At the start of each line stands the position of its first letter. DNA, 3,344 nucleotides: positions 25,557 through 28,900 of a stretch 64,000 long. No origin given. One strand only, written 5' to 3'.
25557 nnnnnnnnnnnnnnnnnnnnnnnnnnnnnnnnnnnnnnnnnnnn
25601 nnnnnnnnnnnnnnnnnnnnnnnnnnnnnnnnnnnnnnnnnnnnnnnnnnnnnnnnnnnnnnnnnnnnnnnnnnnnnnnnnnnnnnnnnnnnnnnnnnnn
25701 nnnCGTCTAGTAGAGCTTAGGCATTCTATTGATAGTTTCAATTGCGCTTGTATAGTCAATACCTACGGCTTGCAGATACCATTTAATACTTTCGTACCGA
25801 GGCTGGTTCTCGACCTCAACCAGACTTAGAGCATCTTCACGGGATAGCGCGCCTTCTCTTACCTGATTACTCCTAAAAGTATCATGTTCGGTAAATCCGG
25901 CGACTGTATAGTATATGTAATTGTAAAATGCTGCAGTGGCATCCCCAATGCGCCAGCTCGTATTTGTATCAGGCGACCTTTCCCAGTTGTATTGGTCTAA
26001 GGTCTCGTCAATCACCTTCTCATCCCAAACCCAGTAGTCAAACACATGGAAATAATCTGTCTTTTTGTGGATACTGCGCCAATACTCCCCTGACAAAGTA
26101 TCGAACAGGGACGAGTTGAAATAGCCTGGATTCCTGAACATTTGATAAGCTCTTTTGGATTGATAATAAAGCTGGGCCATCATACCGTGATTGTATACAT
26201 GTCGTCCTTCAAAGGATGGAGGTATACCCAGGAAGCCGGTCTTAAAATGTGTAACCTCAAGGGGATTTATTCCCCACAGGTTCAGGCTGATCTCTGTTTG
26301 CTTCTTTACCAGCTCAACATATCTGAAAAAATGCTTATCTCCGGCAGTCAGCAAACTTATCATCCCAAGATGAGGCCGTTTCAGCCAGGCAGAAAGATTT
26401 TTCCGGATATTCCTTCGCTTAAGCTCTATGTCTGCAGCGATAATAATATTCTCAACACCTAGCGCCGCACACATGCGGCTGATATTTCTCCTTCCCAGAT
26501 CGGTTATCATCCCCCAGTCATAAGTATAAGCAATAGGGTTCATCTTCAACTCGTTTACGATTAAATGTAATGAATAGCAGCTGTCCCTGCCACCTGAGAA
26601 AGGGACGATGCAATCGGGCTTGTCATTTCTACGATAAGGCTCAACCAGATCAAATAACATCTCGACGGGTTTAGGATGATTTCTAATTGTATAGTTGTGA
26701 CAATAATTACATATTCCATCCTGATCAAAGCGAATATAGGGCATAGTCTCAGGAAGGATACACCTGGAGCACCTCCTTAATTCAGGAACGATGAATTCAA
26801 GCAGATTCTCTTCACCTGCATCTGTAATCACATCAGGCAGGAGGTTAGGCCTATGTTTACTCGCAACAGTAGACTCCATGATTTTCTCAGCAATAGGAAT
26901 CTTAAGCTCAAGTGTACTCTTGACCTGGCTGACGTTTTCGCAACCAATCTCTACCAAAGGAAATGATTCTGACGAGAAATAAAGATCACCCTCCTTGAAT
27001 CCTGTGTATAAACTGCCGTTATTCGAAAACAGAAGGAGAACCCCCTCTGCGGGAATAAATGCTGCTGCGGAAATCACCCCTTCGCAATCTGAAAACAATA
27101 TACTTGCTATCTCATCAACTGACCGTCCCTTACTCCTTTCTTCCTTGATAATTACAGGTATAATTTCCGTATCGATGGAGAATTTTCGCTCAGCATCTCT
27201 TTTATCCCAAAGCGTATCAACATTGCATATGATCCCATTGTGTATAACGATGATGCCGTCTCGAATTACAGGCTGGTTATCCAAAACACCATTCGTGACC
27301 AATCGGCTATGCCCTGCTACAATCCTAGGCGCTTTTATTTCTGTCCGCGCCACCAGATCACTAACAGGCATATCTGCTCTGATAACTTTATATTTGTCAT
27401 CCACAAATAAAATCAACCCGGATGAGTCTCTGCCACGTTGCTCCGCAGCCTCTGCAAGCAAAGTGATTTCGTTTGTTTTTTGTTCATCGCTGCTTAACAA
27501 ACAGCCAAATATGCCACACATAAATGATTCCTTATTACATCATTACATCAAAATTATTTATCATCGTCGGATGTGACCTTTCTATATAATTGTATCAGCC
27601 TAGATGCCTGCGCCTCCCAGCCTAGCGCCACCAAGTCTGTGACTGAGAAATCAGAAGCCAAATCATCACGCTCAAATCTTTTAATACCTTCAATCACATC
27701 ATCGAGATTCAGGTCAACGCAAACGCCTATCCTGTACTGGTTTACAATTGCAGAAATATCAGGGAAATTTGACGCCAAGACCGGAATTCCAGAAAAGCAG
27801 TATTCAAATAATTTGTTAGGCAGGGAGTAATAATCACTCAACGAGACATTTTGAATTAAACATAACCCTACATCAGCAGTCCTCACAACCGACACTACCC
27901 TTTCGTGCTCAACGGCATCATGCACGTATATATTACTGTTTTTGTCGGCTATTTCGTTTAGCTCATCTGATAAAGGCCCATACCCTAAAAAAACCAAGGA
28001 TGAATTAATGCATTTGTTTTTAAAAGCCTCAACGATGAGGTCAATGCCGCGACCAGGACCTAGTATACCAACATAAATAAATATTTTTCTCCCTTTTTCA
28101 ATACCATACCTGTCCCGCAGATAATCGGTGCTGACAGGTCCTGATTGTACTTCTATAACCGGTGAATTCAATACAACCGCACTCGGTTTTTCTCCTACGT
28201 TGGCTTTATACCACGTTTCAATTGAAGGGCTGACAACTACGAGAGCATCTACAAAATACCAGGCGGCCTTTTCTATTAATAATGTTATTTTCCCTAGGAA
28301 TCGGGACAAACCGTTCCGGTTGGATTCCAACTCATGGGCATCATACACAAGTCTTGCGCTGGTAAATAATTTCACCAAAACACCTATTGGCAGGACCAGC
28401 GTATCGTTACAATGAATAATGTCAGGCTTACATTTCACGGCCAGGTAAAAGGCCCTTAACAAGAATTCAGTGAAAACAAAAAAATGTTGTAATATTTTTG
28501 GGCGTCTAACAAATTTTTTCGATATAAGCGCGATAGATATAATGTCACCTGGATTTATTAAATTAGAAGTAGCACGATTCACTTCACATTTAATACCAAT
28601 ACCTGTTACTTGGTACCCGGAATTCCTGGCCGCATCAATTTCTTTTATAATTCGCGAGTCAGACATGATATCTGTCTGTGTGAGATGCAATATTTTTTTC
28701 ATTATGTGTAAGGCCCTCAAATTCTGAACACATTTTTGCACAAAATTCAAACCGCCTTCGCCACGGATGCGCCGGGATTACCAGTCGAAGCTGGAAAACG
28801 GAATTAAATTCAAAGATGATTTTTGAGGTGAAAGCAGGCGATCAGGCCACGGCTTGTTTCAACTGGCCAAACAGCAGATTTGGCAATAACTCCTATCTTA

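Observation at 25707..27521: WbpG/WbuX/PseA-type PP-loop sugar amidotransferase fused to its own class-II glutaminase domain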

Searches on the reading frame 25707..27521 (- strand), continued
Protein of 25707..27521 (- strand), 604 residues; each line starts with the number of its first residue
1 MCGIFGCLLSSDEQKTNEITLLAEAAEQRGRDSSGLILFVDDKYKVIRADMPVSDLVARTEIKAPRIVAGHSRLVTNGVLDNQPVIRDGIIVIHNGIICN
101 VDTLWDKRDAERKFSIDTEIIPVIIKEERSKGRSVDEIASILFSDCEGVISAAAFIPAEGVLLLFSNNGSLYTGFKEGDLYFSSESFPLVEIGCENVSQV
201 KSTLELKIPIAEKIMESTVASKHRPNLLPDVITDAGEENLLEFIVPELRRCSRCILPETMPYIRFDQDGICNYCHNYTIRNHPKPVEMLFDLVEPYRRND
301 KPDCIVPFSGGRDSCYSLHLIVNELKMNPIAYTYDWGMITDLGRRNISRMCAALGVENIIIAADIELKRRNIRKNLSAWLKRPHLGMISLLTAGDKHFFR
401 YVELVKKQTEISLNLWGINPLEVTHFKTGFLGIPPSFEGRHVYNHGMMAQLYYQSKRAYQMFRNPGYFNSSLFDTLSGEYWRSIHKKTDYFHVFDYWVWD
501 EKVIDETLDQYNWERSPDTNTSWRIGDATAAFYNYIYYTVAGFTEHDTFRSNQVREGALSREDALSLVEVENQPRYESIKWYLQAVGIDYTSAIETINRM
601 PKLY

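Call 57: fold_search(model_id=the predicted structure, library=pdb)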
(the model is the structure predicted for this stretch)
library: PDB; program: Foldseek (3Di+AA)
matches with E <= 10: 1106; with E <= 0.001: 54
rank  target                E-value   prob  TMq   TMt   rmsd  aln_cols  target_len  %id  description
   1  8wex_B                9.5e-14  1.00  0.38  0.56   9.4       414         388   18  Crystal structure of N-acetyl sugar amidotransferase from Legionella pneumophila (released 2024-05-22)
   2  8wex_A                1.2e-13  1.00  0.38  0.56   9.6       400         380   20  Crystal structure of N-acetyl sugar amidotransferase from Legionella pneumophila (released 2024-05-22)
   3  8sue_B                3.0e-12  1.00  0.29  0.34  22.5       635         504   14  Human asparagine synthetase (apo-ASNS) (released 2024-05-22)
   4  1ct9_D                6.2e-12  1.00  0.28  0.33  22.9       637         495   15  CRYSTAL STRUCTURE OF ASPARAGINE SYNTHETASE B FROM ESCHERICHIA COLI (released 1999-12-15)
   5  3ooj_G                1.4e-11  1.00  0.30  0.30  19.2       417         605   17  C1A mutant of E. coli GlmS in complex with glucose-6P and glutamate (released 2011-10-19)
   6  9b6c_A                1.4e-11  1.00  0.27  0.32  22.4       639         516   14  Human asparagine synthetase Arg-142 to Ile-142 (R142I) variant (released 2025-01-08)
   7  1ct9_B                1.4e-11  1.00  0.28  0.33  22.2       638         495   14  CRYSTAL STRUCTURE OF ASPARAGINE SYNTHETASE B FROM ESCHERICHIA COLI (released 1999-12-15)
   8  2j6h_A                1.6e-11  1.00  0.33  0.33  17.6       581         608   14  E. coli glucosamine-6-P synthase in complex with glucose-6P and 5-oxo- L-norleucine (released 2006-10-02)
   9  1ct9_A                2.6e-11  1.00  0.27  0.32  21.9       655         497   15  CRYSTAL STRUCTURE OF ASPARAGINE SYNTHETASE B FROM ESCHERICHIA COLI (released 1999-12-15)
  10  3ooj_E                4.1e-11  1.00  0.30  0.30  19.8       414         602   15  C1A mutant of E. coli GlmS in complex with glucose-6P and glutamate (released 2011-10-19)
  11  3ooj_A                4.1e-11  1.00  0.29  0.29  22.6       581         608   13  C1A mutant of E. coli GlmS in complex with glucose-6P and glutamate (released 2011-10-19)
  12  3ooj_D                4.8e-11  1.00  0.29  0.30  22.5       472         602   15  C1A mutant of E. coli GlmS in complex with glucose-6P and glutamate (released 2011-10-19)
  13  3ooj_C                8.1e-11  1.00  0.29  0.29  19.9       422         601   15  C1A mutant of E. coli GlmS in complex with glucose-6P and glutamate (released 2011-10-19)
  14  8sue_A                9.5e-11  1.00  0.28  0.33  21.7       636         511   13  Human asparagine synthetase (apo-ASNS) (released 2024-05-22)
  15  7ylz_B                1.0e-10  1.00  0.24  0.25  23.9       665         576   14  Unliganded form of hydroxyamidotransferase TsnB9 (released 2023-05-31)
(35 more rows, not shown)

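Call 69: search_protein_families(library=pfam, proteins=[L061:6228-8036:-], max_evalue=0.001)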
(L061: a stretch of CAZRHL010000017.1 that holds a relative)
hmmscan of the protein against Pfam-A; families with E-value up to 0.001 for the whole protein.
L061:6228-8036:- (602 aa): 0 families

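Call 72: search_protein_families(library=pfam, proteins=[L047:633-1880:+, L047:1928-3379:+, L047:4593-5372:+, L047:6113-7465:+, L047:7416-8699:+, L047:8764-9846:+, L055:1861-3525:+, L055:3530-4564:+, L055:6843-8084:+, L055:11899-13110:+], max_evalue=0.0001)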
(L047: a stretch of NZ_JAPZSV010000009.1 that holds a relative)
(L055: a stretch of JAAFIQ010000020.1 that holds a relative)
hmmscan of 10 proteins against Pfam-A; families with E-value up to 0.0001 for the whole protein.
L047:633-1880:+ (415 aa): 5 families
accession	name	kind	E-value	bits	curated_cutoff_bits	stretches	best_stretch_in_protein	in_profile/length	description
PF08484.17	Methyltransf_14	-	2.5e-49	167.6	23.5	1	252-409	2-160/160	C-methyltransferase C-terminal domain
PF08421.16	Methyltransf_13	-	8e-19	68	31.3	1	11-72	1-62/62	Putative zinc binding domain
PF13489.12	Methyltransf_23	-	2.1e-13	50.8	27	1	87-243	3-160/164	Methyltransferase domain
PF08242.18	Methyltransf_12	-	1.7e-08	35.5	30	1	109-201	1-98/98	Methyltransferase domain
PF08241.18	Methyltransf_11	-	2.9e-06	28.3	21.2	1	109-203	1-95/95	Methyltransferase domain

L047:1928-3379:+ (483 aa): 2 families
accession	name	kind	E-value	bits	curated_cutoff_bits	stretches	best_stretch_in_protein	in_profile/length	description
PF00294.29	PfkB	-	2e-26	93.5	25.8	1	166-466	3-296/302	pfkB family carbohydrate kinase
PF01467.32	CTP_transf_like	-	1.1e-10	42.2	21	1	9-96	2-93/133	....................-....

L047:4593-5372:+ (259 aa): 0 families

L047:6113-7465:+ (450 aa): 0 families

L047:7416-8699:+ (427 aa): 0 families

L047:8764-9846:+ (360 aa): 7 families
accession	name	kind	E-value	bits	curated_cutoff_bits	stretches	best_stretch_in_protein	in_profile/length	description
PF00534.26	Glycos_transf_1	-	2.1e-37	128.8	26.4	1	171-336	8-171/172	Glycosyl transferases group 1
PF13477.12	Glyco_trans_4_2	-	1.9e-31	109.5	23.4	1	7-138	1-139/139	Glycosyl transferase 4-like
PF13692.12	Glyco_trans_1_4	-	9e-29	101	27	1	180-323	3-142/142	Glycosyl transferases group 1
PF20706.3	GT4-conflict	-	5.2e-12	45.9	26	1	147-349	167-383/385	Family 4 Glycosyltransferase in conflict systems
PF13524.12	Glyco_trans_1_2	-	1.4e-11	45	25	1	210-352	12-143/144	Glycosyl transferase-like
PF13439.12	Glyco_transf_4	-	7.2e-11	42.8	28.5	1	17-164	6-169/170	Glycosyltransferase Family 4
PF13579.12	Glyco_trans_4_4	-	4.5e-09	37.3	29.7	1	18-158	6-156/158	Glycosyl transferase 4-like domain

L055:1861-3525:+ (554 aa): 2 families
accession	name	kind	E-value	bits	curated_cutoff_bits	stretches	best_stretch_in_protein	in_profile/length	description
PF03102.20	NeuB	-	8.6e-38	130.6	22.1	1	42-245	38-240/241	NeuB family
PF02348.25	CTP_transf_3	-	4.6e-14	53.2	22.6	1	297-432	6-141/217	Cytidylyltransferase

L055:3530-4564:+ (344 aa): 2 families
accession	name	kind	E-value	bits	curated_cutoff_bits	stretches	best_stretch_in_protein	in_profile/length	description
PF03102.20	NeuB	-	2.9e-63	214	22.1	1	43-270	11-239/241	NeuB family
PF08666.17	SAF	-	1.1e-06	29.5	21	1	287-343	2-62/63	SAF domain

L055:6843-8084:+ (413 aa): 0 families

L055:11899-13110:+ (403 aa): 0 families

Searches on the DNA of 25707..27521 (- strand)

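Call 59: search_dna_similar(query=window:25707-27521:-, collection=ecoli_genomes, mode=distant, max_evalue=0.001, max_rows=20)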
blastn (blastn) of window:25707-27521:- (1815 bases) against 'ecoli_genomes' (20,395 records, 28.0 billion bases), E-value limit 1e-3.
Records with a match: 2; places in all: 2; records where one place covers at least 80% of the query: 0.
Genomes with a match: 2 of 5426; with a place that covers at least 80% of the query: 0. Places per genome that has any: lowest 1, median 1, highest 1. On chromosomes: 2 places; on plasmids: 0.
Best place of each record, by identity: 60-80% 2.
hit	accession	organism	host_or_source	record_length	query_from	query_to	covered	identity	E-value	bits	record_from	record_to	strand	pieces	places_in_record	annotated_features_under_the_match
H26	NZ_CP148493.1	Escherichia coli strain Z1323CEC0003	Chicken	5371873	709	1768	58%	67.4%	2e-82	317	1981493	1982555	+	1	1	glucosamine 6-phosphate synthetase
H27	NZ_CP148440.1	Escherichia coli strain Z1323CEC0011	Chicken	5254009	709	1768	58%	67.4%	2e-82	317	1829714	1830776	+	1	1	glucosamine 6-phosphate synthetase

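Call 61: get_annotated_region(hit=H26, flank=14000)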
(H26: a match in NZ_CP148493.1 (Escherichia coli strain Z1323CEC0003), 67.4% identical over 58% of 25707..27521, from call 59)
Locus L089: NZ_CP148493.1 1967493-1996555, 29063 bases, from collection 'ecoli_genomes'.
description: Escherichia coli strain Z1323CEC0003 chromosome, complete genome
organism: Escherichia coli strain Z1323CEC0003 (NCBI taxid 562)
replicon: chromosome; assembly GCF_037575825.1
host: Chicken; source: -; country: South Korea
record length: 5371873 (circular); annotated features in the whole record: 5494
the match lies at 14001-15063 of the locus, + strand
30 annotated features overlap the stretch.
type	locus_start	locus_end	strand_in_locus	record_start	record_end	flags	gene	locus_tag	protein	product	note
CDS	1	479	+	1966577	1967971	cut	wcaM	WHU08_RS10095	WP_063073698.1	colanic acid biosynthesis protein WcaM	-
CDS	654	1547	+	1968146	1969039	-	galF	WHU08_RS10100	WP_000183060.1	UTP--glucose-1-phosphate uridylyltransferase GalF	-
CDS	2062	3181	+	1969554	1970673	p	-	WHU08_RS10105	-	ISAs1 family transposase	frameshifted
CDS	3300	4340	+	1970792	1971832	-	-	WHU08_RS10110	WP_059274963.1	Gfo/Idh/MocA family protein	-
CDS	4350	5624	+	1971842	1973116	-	tviB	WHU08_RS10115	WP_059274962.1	Vi polysaccharide biosynthesis UDP-N-acetylglucosamine C-6 dehydrogenase TviB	-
CDS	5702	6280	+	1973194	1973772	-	-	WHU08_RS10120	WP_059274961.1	acyltransferase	-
CDS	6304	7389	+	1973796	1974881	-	-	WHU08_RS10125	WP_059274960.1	DegT/DnrJ/EryC1/StrS family aminotransferase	-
CDS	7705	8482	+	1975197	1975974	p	-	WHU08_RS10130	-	ISAs1 family transposase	frameshifted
CDS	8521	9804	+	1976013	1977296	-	-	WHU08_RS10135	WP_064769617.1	lipopolysaccharide biosynthesis protein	-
CDS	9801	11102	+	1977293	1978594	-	-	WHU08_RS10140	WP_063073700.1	O-antigen polymerase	-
CDS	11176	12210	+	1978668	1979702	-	-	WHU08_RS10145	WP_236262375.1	glycosyltransferase family 4 protein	-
CDS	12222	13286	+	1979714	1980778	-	wecB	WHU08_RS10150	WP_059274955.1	non-hydrolyzing UDP-N-acetylglucosamine 2-epimerase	-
CDS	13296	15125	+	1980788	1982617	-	-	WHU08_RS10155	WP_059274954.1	glucosamine 6-phosphate synthetase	-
CDS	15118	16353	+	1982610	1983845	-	-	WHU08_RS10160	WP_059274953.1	glycosyltransferase family 4 protein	-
CDS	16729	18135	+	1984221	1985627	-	gndA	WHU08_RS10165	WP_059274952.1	NADP-dependent phosphogluconate dehydrogenase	-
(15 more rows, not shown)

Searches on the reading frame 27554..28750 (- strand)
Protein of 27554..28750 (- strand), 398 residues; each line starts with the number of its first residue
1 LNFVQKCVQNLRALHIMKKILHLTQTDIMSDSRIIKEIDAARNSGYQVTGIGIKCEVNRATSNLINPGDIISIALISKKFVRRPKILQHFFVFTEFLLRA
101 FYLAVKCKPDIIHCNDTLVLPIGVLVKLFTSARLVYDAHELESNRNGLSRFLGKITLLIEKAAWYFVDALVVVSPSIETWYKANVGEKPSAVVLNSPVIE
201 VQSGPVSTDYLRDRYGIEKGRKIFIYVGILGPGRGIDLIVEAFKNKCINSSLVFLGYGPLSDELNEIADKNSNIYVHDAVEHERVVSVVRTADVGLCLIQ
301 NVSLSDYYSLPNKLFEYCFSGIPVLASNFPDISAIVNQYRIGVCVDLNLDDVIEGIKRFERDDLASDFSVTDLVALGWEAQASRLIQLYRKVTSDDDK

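Call 6: search_protein_families(library=ncbifam, proteins=[window:27554-28750:-], max_evalue=0.00001)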
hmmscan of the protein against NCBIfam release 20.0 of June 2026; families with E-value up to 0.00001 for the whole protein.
window:27554-28750:- (398 aa): 4 families
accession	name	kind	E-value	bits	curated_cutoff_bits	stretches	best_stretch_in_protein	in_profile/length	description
NF007640.0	PRK10307.1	subfamily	2.2e-10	40.1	276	1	151-363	156-373/411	WcaI family glycosyltransferase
NF047684.1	TeichurnBiosyTuaC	equivalog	4.5e-10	39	550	1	169-374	167-366/391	teichuronic acid biosynthesis protein TuaC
TIGR04157.1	glyco_rSAM_CFB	subfamily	1.1e-08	34.5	400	1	206-343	212-346/406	TIGR04157 family glycosyltransferase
TIGR02149.1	glgA_Coryne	subfamily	1e-07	31.5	302.4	1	109-351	84-337/391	glycogen synthase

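Call 69: search_protein_families(library=pfam, proteins=[window:27554-28750:-], max_evalue=0.001)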
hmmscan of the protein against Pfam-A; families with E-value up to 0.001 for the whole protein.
window:27554-28750:- (398 aa): 5 families
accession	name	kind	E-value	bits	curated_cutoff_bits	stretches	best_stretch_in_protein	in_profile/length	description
PF00534.26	Glycos_transf_1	-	3.6e-13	49.9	26.4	1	211-363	5-159/172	Glycosyl transferases group 1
PF13692.12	Glyco_trans_1_4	-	1e-10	42.5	27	1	222-358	2-138/142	Glycosyl transferases group 1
PF13439.12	Glyco_transf_4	-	1.7e-07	31.9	28.5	1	93-193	57-162/170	Glycosyltransferase Family 4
PF13579.12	Glyco_trans_4_4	-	5.3e-05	24.1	29.7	1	101-191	67-152/158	Glycosyl transferase 4-like domain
PF13524.12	Glyco_trans_1_2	-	0.00018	21.9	25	1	270-363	27-115/144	Glycosyl transferase-like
